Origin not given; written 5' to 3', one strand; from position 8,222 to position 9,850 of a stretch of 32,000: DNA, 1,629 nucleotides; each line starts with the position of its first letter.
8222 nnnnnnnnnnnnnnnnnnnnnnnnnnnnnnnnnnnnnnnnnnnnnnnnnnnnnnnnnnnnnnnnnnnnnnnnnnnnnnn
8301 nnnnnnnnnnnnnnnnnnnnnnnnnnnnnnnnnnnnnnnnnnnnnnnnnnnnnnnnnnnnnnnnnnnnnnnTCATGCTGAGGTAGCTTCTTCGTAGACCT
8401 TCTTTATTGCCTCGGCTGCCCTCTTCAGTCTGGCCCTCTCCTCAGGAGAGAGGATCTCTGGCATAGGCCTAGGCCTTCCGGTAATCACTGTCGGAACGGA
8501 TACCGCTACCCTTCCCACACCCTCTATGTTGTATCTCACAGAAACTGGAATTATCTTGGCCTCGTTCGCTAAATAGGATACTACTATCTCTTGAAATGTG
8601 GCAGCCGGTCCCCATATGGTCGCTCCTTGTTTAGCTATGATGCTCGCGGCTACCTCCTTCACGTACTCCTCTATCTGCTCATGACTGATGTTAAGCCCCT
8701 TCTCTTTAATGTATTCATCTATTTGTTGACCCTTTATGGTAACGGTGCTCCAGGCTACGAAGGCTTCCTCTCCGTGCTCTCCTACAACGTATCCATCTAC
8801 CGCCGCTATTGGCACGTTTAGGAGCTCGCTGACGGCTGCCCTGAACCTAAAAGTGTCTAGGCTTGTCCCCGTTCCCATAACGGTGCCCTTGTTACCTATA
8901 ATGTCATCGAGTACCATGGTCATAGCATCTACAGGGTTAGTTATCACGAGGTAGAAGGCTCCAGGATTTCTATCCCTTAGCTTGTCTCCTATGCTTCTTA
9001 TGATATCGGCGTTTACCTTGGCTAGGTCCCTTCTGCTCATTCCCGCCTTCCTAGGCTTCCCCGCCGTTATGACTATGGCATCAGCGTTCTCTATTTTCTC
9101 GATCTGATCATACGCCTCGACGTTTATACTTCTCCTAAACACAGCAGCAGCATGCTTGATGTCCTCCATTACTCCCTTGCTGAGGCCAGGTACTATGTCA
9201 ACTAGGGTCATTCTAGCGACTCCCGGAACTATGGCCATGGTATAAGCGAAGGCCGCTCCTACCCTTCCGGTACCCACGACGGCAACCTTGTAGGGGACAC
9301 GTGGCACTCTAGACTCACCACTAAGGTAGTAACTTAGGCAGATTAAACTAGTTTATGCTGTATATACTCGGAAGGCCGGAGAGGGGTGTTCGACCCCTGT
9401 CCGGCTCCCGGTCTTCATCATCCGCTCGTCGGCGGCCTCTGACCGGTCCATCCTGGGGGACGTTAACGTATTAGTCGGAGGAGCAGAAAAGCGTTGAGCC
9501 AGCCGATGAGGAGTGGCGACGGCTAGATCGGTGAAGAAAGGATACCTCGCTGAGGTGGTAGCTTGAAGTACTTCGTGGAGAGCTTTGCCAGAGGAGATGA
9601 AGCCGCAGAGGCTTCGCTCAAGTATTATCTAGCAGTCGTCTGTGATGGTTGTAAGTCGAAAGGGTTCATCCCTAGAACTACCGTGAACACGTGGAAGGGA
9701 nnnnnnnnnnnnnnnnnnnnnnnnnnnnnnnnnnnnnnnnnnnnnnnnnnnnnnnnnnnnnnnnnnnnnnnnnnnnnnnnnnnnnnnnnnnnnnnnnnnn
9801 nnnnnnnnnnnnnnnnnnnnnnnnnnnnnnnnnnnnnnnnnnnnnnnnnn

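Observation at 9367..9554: Unassigned 190-nt GC-rich structured RNA between mdh and rnp3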

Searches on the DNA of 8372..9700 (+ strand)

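Call 4: search_rna_families(source=window, start=9250, end=9700, threshold=evalue, max_evalue=10, show_alignments=6)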
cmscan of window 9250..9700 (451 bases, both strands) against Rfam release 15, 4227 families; matches with E-value up to 10: 15.
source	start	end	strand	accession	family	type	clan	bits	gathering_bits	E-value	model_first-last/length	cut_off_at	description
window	9502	9555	+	RF01136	sR28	Gene; snRNA; snoRNA; CD-box;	-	24.4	39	0.00022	1-55/55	no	Small nucleolar RNA sR28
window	9503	9554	+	RF01304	sR5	Gene; snRNA; snoRNA; CD-box;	-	22.2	40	0.0047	1-53/53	no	Small nucleolar RNA sR5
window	9502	9555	+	RF01152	sR1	Gene; snRNA; snoRNA; CD-box;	-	20.8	45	0.0033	1-57/57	no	Small nucleolar RNA sR1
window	9502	9555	+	RF01131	sR47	Gene; snRNA; snoRNA; CD-box;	CL00132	18.7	40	0.039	1-55/55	no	Small nucleolar RNA sR47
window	9505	9555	+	RF01306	sR52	Gene; snRNA; snoRNA; CD-box;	-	17.8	50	0.21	1-60/60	no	Small nucleolar RNA sR52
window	9502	9555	+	RF01126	sR41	Gene; snRNA; snoRNA; CD-box;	-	16.7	54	0.12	1-53/53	no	Small nucleolar RNA sR41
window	9502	9555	+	RF01307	sR55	Gene; snRNA; snoRNA; CD-box;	-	15.4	35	0.43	1-65/65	no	Small nucleolar RNA sR55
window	9502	9555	+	RF01273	sR34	Gene; snRNA; snoRNA; CD-box;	-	15.1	40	3.2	1-54/54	no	Small nucleolar RNA sR34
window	9454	9555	+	RF01954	SOX2OT_exon4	Gene; lncRNA;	-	14.8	40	1.4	1-109/109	no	SOX2 overlapping transcript exon 4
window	9502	9555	+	RF01145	sR14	Gene; snRNA; snoRNA; CD-box;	-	14.6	38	0.16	1-54/54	no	Small nucleolar RNA sR14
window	9502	9555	+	RF01144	sR17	Gene; snRNA; snoRNA; CD-box;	-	13.8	36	0.95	1-55/55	no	Small nucleolar RNA sR17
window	9502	9555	+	RF01139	sR2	Gene; snRNA; snoRNA; CD-box;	-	12.8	42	2.3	1-57/57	no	Small nucleolar RNA sR2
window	9286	9326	-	RF00572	SNORD66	Gene; snRNA; snoRNA; CD-box;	-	12.8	32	8.3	1-76/76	no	Small nucleolar RNA SNORD66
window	9396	9425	-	RF01126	sR41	Gene; snRNA; snoRNA; CD-box;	-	12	54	2.2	1-53/53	no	Small nucleolar RNA sR41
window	9526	9553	+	RF01135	sR24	Gene; snRNA; snoRNA; CD-box;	-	12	36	7.5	26-53/55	no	Small nucleolar RNA sR24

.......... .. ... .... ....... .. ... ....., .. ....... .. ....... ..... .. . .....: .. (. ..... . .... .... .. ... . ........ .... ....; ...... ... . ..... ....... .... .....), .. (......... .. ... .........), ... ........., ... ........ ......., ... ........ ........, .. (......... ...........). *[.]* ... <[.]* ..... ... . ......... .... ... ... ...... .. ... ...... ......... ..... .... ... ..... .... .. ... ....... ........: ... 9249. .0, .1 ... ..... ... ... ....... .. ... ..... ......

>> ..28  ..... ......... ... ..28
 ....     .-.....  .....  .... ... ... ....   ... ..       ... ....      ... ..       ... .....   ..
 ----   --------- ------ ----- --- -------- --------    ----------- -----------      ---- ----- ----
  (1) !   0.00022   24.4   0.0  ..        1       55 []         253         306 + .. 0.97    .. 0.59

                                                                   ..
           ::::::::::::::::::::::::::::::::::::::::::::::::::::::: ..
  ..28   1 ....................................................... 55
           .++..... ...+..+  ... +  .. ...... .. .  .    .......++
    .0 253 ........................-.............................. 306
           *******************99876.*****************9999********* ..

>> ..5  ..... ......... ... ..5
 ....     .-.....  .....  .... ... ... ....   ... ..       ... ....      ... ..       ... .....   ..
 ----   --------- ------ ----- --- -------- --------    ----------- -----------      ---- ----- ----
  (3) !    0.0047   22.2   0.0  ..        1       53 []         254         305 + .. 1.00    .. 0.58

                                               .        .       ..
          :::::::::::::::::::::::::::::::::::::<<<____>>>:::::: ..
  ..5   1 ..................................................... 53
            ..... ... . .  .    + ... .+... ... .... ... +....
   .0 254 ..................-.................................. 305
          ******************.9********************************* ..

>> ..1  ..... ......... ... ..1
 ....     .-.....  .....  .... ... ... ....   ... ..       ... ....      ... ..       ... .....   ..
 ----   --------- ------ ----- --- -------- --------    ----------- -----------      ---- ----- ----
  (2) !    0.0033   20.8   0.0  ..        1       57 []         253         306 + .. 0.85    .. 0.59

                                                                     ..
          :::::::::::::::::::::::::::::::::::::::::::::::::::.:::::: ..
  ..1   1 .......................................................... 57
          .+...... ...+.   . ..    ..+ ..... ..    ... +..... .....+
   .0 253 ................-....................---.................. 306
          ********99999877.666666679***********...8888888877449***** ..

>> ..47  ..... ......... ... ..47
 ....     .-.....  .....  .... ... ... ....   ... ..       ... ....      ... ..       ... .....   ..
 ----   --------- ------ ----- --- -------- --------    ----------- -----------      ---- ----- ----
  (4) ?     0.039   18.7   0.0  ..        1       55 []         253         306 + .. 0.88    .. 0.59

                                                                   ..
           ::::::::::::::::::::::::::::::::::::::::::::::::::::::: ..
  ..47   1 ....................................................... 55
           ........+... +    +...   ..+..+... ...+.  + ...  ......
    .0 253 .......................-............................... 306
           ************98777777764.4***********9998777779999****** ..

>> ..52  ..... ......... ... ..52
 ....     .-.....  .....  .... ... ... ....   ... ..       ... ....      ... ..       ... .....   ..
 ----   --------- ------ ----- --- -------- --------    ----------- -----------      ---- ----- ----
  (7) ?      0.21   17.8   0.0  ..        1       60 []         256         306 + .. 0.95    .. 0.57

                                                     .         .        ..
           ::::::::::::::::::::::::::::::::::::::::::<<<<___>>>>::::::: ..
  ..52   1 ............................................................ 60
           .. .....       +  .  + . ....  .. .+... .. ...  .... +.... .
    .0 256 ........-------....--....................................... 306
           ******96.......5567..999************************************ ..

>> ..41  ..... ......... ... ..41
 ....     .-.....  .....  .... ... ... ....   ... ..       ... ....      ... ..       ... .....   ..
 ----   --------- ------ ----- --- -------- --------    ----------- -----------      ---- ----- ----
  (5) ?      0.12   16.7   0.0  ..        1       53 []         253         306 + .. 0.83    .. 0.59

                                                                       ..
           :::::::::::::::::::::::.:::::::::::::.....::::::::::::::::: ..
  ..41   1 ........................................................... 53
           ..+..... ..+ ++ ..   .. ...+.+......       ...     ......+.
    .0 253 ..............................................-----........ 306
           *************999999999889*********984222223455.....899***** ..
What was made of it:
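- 9502..9556 (+): C/D box sRNA (I. hospitalis sR147 orthologue). Its parts are: terminal stem 9502-9504/9554-9556; box C 9506-9512 AUGAGGA; D' guide 9513-9523; box D' 9524-9527 UAGA; box C' 9531-9537 GUGAAGA; D guide 9538-9549; box D 9550-9553 CUGA. cmscan gives full-length sub-threshold matches to 11 archaeal C/D families; the best is sR28 at 24.4 bits, E = 2.2e-4 (call 4).
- On Archaeal C/D box sRNA: The best match is sR28 at 24.4 bits against a gathering score of 39 (call 4).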

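Call 61: build_rna_model(alignment_id=A3, structure=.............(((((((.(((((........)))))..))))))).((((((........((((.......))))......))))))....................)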
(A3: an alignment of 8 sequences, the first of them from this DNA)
Model R1 built from alignment A3 (8 sequences, 110 columns); structure: as given.
model positions 99; base pairs 21; branch points 1; effective number of sequences 1.98; information 0.59 bits per position. Calibrated on 0.2 Mb of random sequence (short: E-values are rough).
structure used (alignment columns):
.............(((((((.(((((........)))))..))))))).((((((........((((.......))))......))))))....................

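Call 62: search_with_rna_model(model_id=R1, sources=[window, L001, L003, L004, L005, L009, L010, L012, L013, L014, L016, L018], max_evalue=1, make_alignment=true)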
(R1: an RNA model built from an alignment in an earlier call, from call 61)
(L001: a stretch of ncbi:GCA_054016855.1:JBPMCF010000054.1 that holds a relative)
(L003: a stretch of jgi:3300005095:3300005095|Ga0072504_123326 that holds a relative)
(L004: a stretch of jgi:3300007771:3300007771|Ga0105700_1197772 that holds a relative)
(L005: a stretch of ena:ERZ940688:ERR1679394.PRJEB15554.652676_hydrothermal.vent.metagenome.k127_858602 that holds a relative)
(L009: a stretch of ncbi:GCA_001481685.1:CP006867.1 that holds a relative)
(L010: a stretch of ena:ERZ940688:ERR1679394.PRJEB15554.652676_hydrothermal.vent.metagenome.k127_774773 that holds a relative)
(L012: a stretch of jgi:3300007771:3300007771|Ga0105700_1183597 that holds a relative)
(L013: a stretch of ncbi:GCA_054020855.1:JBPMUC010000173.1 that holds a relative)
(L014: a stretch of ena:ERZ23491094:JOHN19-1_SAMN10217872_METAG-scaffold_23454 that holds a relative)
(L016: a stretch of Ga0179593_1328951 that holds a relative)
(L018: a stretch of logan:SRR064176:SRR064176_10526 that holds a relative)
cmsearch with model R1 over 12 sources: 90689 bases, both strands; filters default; matches with E-value up to 1: 12.
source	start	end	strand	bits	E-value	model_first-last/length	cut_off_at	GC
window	9367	9465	+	109.1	4.7e-24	1-99/99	no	0.68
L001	6883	6982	-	107.3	1.3e-23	1-99/99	no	0.68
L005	22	119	+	103.8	8.5e-23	1-99/99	no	0.71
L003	4831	4928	+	95.7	7.2e-21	1-99/99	no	0.74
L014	723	819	-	93.9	1.8e-20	1-99/99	no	0.64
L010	3842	3940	-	80.6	2.7e-17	1-99/99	no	0.63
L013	3824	3923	-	65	1.3e-13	1-99/99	no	0.6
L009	3840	3938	-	63.3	3.3e-13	1-99/99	no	0.61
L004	1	61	+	58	5.9e-12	39-99/99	5'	0.67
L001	6943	6974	+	16.5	0.042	9-39/99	no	0.69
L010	3893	3962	+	15.9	0.058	1-99/99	no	0.53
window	18788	18890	-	11.3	0.7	1-99/99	no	0.65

Alignment A4: 12 matches aligned to the model, 133 columns, each read 5' to 3' on its own strand. Consensus structure (alignment columns), stored with it:
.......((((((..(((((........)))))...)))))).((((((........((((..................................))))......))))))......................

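Call 63: search_with_rna_model(model_id=R1, sources=[window, L001, L003, L004, L005, L009, L010, L013, L014], max_evalue=0.00001, make_alignment=true)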
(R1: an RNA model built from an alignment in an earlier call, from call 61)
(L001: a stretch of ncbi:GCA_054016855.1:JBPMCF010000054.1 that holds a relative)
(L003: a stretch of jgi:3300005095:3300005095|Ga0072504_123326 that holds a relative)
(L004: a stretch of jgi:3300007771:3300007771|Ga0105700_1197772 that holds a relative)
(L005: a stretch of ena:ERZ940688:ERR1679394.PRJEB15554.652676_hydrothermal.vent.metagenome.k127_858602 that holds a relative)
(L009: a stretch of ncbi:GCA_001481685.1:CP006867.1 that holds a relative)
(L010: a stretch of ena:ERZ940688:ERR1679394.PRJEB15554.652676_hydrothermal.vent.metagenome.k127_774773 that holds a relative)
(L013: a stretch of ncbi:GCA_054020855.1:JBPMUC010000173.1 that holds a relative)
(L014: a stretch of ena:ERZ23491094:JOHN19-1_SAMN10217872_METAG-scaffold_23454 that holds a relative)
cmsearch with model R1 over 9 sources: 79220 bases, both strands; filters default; matches with E-value up to 0.00001: 9.
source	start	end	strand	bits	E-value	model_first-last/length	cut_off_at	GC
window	9367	9465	+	109.1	4.1e-24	1-99/99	no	0.68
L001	6883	6982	-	107.3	1.1e-23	1-99/99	no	0.68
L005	22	119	+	103.8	7.4e-23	1-99/99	no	0.71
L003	4831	4928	+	95.7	6.3e-21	1-99/99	no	0.74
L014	723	819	-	93.9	1.6e-20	1-99/99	no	0.64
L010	3842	3940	-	80.6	2.4e-17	1-99/99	no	0.63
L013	3824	3923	-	65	1.1e-13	1-99/99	no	0.6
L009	3840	3938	-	63.3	2.9e-13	1-99/99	no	0.61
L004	1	61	+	58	5.1e-12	39-99/99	5'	0.67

Alignment A5: 9 matches aligned to the model, 104 columns, each read 5' to 3' on its own strand. Consensus structure (alignment columns), stored with it:
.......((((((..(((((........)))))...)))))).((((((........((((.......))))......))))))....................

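Call 66: search_rna_families(source=window, start=9362, end=9470, threshold=evalue, max_evalue=10, show_alignments=4)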
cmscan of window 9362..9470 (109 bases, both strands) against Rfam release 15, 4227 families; matches with E-value up to 10: 9.
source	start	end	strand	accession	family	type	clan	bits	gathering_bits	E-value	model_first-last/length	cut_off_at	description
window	9369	9411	-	RF00772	mir-328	Gene; miRNA;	-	15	70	2.4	6-68/75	no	mir-328 microRNA precursor family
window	9372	9438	+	RF03586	mir-5132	Gene; miRNA;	-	14.1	100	7.2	1-71/71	no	mir-5132 microRNA precursor family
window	9374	9406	+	RF03610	mir-H7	Gene; miRNA;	CL00141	13.4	94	5.9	1-69/69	no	mir-H7 microRNA precursor family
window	9396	9425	-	RF01126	sR41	Gene; snRNA; snoRNA; CD-box;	-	12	54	0.53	1-53/53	no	Small nucleolar RNA sR41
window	9371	9408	-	RF04279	mir-H20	Gene; miRNA;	CL00141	11.9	99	7.6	1-82/82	no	mir-H20 microRNA precursor family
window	9401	9425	-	RF00095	snoPyro_CD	Gene; snRNA; snoRNA; CD-box;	CL00132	9.8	45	9.6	1-58/58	no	Pyrococcus C/D box small nucleolar RNA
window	9407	9425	-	RF01133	sR3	Gene; snRNA; snoRNA; CD-box;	-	9.4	41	1.7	1-55/55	no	Small nucleolar RNA sR3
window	9398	9424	-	RF01151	snoU82P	Gene; snRNA; snoRNA; CD-box;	-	8.8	42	3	1-55/55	no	Small nucleolar RNA U82P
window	9403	9423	-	RF01138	sR23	Gene; snRNA; snoRNA; CD-box;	-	7.5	45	7.7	1-54/54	no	Small nucleolar RNA sR23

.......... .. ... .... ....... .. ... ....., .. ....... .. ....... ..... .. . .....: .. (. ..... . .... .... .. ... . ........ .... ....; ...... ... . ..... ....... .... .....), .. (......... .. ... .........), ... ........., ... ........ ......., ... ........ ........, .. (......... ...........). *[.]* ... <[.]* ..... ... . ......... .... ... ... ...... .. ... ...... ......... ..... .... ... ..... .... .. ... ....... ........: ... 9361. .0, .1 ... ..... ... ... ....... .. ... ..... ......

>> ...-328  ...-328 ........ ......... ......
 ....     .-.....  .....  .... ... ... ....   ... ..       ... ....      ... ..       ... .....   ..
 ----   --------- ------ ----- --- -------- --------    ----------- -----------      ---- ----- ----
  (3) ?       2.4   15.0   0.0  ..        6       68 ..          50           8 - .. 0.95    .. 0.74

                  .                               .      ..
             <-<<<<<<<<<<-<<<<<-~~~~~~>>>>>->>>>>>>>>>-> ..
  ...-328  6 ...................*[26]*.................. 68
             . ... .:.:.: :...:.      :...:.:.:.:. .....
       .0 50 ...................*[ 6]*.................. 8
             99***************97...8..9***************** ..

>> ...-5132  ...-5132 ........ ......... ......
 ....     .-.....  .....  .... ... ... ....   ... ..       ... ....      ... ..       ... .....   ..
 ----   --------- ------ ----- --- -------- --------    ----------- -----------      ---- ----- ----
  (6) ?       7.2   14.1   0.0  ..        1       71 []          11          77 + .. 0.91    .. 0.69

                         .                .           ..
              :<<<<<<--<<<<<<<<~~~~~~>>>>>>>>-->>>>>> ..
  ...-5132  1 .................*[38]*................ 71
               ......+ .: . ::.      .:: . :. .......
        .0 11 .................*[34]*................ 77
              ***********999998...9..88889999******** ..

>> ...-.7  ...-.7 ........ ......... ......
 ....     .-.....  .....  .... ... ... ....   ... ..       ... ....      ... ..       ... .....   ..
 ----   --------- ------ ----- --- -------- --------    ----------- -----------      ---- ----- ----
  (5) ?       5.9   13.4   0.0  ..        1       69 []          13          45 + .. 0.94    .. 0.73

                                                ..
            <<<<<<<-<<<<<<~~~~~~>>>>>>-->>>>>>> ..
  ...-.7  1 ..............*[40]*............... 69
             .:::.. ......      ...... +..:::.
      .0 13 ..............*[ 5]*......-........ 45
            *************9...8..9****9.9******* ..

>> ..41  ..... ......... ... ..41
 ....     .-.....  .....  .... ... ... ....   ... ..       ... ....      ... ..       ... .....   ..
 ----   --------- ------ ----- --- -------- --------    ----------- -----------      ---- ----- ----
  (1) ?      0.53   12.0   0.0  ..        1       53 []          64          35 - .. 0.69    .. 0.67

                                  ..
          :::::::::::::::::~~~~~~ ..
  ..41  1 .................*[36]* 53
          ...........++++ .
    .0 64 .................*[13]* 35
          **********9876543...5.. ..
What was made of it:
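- On Small self-cleaving ribozymes (HDV-like, hammerhead, twister, pistol, hatchet): There are no Rfam hits at E≤10 (calls 4, 66).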
